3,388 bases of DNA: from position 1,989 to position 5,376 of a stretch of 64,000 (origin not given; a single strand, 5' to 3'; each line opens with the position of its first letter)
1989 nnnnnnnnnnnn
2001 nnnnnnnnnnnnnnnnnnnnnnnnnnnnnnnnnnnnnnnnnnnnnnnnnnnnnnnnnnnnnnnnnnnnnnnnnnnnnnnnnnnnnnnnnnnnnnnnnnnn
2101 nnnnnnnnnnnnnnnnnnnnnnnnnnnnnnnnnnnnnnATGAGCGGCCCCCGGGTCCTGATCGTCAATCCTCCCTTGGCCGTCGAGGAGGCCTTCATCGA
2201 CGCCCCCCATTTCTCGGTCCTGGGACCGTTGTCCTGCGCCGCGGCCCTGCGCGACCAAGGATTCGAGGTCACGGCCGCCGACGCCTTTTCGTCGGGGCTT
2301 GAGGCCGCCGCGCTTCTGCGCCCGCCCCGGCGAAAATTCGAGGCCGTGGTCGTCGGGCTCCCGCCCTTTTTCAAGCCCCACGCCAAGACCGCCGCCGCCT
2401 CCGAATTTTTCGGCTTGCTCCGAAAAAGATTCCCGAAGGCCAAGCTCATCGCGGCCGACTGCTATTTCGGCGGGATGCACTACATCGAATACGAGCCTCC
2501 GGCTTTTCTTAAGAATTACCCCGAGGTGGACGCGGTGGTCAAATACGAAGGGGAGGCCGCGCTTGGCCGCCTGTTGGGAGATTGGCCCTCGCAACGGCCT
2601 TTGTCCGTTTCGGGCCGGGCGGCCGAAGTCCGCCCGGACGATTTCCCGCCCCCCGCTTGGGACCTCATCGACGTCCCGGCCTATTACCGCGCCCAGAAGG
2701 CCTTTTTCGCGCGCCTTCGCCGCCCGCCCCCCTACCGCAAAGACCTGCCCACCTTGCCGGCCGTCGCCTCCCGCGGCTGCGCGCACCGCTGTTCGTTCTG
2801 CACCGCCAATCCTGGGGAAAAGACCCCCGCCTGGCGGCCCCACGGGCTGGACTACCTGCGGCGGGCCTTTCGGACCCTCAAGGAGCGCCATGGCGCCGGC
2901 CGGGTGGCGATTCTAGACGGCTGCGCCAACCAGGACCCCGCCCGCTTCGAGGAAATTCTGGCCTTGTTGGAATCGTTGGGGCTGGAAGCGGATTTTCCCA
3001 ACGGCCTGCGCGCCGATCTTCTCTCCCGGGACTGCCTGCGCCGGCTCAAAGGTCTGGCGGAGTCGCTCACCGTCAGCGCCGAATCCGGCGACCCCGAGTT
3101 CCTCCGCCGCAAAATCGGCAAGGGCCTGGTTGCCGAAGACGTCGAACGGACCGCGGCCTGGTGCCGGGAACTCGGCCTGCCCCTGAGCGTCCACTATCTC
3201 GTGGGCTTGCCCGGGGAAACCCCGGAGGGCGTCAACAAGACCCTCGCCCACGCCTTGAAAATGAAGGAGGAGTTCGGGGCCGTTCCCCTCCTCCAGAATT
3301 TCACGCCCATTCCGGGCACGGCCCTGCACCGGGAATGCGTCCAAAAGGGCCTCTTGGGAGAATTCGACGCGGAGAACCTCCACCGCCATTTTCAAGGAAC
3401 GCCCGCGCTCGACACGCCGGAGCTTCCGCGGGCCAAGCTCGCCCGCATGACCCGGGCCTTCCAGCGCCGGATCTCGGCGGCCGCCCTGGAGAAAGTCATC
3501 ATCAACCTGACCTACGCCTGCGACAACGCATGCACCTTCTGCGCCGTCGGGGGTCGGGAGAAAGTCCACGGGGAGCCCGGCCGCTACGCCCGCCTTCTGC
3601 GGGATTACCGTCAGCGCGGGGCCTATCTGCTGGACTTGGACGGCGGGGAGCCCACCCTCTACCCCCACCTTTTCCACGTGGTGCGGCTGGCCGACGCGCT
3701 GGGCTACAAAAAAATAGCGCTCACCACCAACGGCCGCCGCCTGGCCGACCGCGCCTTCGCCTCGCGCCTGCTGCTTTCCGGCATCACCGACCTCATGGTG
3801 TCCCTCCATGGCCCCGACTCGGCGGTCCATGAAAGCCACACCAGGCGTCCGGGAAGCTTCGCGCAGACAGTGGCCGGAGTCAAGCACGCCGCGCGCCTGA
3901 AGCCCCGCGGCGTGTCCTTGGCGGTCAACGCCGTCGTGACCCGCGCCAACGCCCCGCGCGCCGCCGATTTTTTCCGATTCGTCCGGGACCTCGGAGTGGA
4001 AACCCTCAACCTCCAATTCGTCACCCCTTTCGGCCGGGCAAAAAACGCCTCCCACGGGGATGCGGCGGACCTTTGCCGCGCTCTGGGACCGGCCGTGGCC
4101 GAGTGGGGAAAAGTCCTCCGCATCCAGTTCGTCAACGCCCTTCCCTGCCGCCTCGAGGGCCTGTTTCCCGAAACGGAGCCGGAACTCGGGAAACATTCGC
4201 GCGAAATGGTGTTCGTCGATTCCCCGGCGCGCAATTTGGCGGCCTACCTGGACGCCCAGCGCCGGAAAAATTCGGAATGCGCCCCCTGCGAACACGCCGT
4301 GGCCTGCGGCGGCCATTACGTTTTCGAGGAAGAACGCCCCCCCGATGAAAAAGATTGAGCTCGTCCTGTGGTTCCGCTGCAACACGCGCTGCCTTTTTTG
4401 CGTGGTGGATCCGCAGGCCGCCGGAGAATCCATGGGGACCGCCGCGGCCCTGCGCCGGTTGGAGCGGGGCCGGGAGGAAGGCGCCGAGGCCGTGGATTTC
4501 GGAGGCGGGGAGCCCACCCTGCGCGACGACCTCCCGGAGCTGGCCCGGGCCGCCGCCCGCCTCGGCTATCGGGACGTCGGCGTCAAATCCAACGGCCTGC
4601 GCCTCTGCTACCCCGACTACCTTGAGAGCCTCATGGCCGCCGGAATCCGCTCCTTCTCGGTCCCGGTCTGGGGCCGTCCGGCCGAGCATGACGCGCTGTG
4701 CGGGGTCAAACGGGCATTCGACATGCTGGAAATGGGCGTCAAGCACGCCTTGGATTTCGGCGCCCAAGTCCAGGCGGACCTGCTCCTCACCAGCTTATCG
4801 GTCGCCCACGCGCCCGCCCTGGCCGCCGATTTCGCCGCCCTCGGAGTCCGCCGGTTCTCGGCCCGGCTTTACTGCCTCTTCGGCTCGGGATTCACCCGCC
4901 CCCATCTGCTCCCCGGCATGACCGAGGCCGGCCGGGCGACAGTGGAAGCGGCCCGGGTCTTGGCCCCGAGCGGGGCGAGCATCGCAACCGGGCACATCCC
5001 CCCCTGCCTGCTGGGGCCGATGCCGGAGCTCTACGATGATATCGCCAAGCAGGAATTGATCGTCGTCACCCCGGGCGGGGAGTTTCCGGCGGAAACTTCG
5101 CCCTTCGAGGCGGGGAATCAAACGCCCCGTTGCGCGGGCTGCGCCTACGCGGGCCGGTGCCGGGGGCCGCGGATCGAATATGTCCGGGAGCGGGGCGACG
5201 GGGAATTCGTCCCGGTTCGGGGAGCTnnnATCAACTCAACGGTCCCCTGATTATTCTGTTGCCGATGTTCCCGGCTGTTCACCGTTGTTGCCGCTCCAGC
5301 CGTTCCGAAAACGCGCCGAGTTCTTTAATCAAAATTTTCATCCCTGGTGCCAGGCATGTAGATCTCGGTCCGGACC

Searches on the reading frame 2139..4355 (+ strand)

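Call 20: search_protein_families(library=pfam, proteins=[window:2139-4355:+], max_evalue=0.00001)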
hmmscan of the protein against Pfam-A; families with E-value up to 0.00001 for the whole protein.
window:2139-4355:+ (739 aa): 1 family
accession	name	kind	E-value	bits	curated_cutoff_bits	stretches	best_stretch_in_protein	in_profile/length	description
PF04055.27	Radical_SAM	-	1.6e-36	126.5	29.5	2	211-370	4-164/166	Radical SAM superfamily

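Call 21: search_protein_families(library=ncbifam, proteins=[window:2139-4355:+], max_evalue=0.001)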
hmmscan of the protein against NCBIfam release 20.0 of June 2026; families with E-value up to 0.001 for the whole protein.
window:2139-4355:+ (739 aa): 58 families (the best 25 are shown)
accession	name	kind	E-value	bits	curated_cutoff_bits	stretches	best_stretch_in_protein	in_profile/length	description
NF038332.1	rSAM_rare_HxsC4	exception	6.4e-39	134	500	1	440-635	4-201/335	radical SAM protein HxsC4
TIGR03471.1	HpnJ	equivalog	3.6e-20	72.3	577.6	1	208-444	200-431/472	hopanoid biosynthesis associated radical SAM protein HpnJ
TIGR04545.1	rSAM_ahbD_hemeb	equivalog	1.3e-19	70.8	500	1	455-638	4-185/339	heme b synthase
TIGR03977.1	rSAM_pair_HxsC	equivalog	1.5e-19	70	267.9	1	454-634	28-211/292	His-Xaa-Ser system radical SAM maturase HxsC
TIGR02668.1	moaA_archaeal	equivalog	3.2e-19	69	325.25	1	450-631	9-189/303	GTP 3',8-cyclase MoaA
TIGR04013.1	B12_SAM_MJ_1487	hypoth_equivalog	4.2e-17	62.1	251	1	120-400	84-357/382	TIGR04013 family B12-binding domain/radical SAM domain-containing protein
NF038361.1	rSAM_Sden_1168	equivalog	5e-17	61.6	575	1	125-406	194-479/560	Sden_1168 family B12-binding radical SAM P-methyltransferase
NF045574.1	sacti_mat_StsB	exception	6.5e-17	61.5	625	1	443-636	88-277/466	StsB family radical SAM/SPASM domain sactipeptide maturase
TIGR04053.2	TIGR04053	equivalog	1.5e-16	60.6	395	1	453-639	10-197/366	TIGR04053 family radical SAM/SPASM domain-containing protein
TIGR03962.1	mycofact_rSAM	equivalog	5.3e-16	58.7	265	1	454-636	15-193/339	mycofactocin radical SAM maturase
NF045646.2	rSAM_Se_TrsS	equivalog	1.1e-15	57.2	490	1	453-639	88-277/441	radical SAM (seleno)protein TrsS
TIGR04466.1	rSAM_BlsE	equivalog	2.4e-15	56.8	400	1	454-627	6-174/327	cytosylglucuronate decarboxylase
TIGR02666.1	moaA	equivalog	3.9e-15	55.6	284.05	1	451-622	10-187/336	GTP 3',8-cyclase MoaA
TIGR04051.1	rSAM_NirJ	equivalog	9.9e-15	54.3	515.45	1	453-643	4-191/354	heme d1 biosynthesis radical SAM protein NirJ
TIGR04055.1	rSAM_NirJ2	equivalog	1.2e-13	51.4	500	1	455-638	4-184/326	putative heme d1 biosynthesis radical SAM protein NirJ2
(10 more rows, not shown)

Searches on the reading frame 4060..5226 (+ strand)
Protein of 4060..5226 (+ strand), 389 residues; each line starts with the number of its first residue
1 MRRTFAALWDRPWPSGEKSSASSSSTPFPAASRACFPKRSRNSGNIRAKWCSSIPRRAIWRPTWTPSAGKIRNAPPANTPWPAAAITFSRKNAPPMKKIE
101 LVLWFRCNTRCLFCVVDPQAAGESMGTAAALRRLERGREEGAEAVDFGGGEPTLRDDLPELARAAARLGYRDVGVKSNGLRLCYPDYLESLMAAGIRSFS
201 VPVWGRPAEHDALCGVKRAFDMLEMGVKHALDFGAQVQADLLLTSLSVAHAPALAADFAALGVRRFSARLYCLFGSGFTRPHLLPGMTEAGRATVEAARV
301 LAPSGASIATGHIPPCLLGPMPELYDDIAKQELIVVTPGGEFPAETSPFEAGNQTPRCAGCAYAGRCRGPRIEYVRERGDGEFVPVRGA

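Call 20: search_protein_families(library=pfam, proteins=[window:4060-5226:+], max_evalue=0.00001)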
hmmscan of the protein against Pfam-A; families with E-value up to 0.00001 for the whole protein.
window:4060-5226:+ (389 aa): 1 family
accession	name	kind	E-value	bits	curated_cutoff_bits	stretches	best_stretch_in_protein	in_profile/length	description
PF04055.27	Radical_SAM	-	4.7e-15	56.6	29.5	1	105-234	5-140/166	Radical SAM superfamily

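Call 21: search_protein_families(library=ncbifam, proteins=[window:4060-5226:+], max_evalue=0.001)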
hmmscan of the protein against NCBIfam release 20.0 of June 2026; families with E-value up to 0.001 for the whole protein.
window:4060-5226:+ (389 aa): 33 families (the best 25 are shown)
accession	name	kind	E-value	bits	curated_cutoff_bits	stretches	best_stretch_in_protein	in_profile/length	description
NF038332.1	rSAM_rare_HxsC4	exception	3.7e-19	69.1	500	1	102-230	19-150/335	radical SAM protein HxsC4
TIGR04347.1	pseudo_SAM_Halo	equivalog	6.3e-16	58.6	525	1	102-267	40-208/390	TIGR04347 family pseudo-SAM/SPASM protein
NF045646.2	rSAM_Se_TrsS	equivalog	6.8e-14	51.2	490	1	106-198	95-190/441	radical SAM (seleno)protein TrsS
TIGR02668.1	moaA_archaeal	equivalog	1.5e-13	50.5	325.25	1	96-245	9-159/303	GTP 3',8-cyclase MoaA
TIGR04546.1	rSAM_ahbC_deAc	equivalog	1.4e-12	47.1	650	1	102-260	41-202/390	12,18-didecarboxysiroheme deacetylase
TIGR04133.1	rSAM_w_lipo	hypoth_equivalog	2.1e-12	46.7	425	1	97-277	21-206/350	TIGR04133 family radical SAM/SPASM protein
NF045702.1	rSAM_GDGT_ether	equivalog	2.6e-12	46.2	450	1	102-197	91-192/486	tetraether lipid synthase Tes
TIGR03977.1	rSAM_pair_HxsC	equivalog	2.8e-12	46.1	267.9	1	101-255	29-187/292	His-Xaa-Ser system radical SAM maturase HxsC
NF001199.0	PRK00164.2-1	equivalog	9.2e-11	41.4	231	1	99-203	14-118/308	GTP 3',8-cyclase MoaA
TIGR04053.2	TIGR04053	equivalog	2.1e-10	40.4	395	1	107-283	18-198/366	TIGR04053 family radical SAM/SPASM domain-containing protein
TIGR04051.1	rSAM_NirJ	equivalog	2.1e-10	40.1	515.45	1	104-266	9-171/354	heme d1 biosynthesis radical SAM protein NirJ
TIGR02495.1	NrdG2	equivalog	2.9e-10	39.8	131.15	1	99-220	17-138/193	anaerobic ribonucleoside-triphosphate reductase activating protein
TIGR02666.1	moaA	equivalog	3.7e-10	39.3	284.05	1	100-201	13-120/336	GTP 3',8-cyclase MoaA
TIGR04545.1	rSAM_ahbD_hemeb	equivalog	2e-09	37.4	500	1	106-246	9-150/339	heme b synthase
NF045703.1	rSAM_Tes_intein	exception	2.7e-09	35.4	1700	1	130-198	632-701/1040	tetraether lipid synthase Tes, intein-containing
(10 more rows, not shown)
